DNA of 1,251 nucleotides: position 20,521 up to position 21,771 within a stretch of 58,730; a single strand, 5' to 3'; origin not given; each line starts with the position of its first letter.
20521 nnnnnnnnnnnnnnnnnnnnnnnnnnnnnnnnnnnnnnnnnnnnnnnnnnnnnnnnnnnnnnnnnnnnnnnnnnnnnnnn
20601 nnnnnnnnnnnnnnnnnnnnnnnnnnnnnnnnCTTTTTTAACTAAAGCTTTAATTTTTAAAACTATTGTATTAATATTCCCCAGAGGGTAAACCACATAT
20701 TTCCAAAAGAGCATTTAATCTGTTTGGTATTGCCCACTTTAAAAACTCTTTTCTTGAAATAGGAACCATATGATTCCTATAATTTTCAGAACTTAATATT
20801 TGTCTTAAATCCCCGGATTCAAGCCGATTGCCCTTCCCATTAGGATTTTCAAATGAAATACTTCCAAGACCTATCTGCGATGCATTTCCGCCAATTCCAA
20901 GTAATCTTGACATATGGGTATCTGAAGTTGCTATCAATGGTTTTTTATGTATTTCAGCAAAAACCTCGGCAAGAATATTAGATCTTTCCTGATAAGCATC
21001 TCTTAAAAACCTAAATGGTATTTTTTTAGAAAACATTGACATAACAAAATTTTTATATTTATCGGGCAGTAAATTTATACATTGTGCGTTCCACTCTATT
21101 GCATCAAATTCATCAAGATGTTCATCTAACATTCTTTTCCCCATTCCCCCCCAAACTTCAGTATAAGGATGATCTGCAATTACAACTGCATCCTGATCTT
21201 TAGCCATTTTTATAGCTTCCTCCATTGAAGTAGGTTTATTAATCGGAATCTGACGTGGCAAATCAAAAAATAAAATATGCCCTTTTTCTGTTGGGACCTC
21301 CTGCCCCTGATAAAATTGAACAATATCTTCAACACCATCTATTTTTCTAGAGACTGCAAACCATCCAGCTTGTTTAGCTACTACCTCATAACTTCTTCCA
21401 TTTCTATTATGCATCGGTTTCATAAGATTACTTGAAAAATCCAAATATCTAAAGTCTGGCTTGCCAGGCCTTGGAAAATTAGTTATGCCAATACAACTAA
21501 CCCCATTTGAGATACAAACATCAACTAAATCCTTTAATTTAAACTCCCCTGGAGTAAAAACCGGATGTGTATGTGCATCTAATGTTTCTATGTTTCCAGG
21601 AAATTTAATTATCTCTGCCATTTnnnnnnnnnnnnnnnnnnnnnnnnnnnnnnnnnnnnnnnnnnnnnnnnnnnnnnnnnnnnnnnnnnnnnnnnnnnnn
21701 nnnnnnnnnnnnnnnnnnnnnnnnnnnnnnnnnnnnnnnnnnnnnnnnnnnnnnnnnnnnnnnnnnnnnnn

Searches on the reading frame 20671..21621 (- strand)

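Call 4: search_protein_families(library=pfam, proteins=[window:20671-21621:-], max_evalue=0.01)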
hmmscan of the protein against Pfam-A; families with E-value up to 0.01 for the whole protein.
window:20671-21621:- (316 aa): 0 families

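Call 16: search_protein_families(library=ncbifam, proteins=[window:20671-21621:-], max_evalue=1)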
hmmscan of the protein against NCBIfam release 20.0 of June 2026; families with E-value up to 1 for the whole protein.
window:20671-21621:- (316 aa): 2 families
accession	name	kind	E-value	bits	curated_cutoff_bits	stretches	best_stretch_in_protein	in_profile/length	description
NF038032.1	CehA_McbA_metalo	domain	2.6e-09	37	80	1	100-182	58-149/315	CehA/McbA family metallohydrolase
NF002009.0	PRK00810.1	equivalog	0.14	12.1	117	1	160-216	47-103/117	nitrogenase stabilizing/protective protein NifW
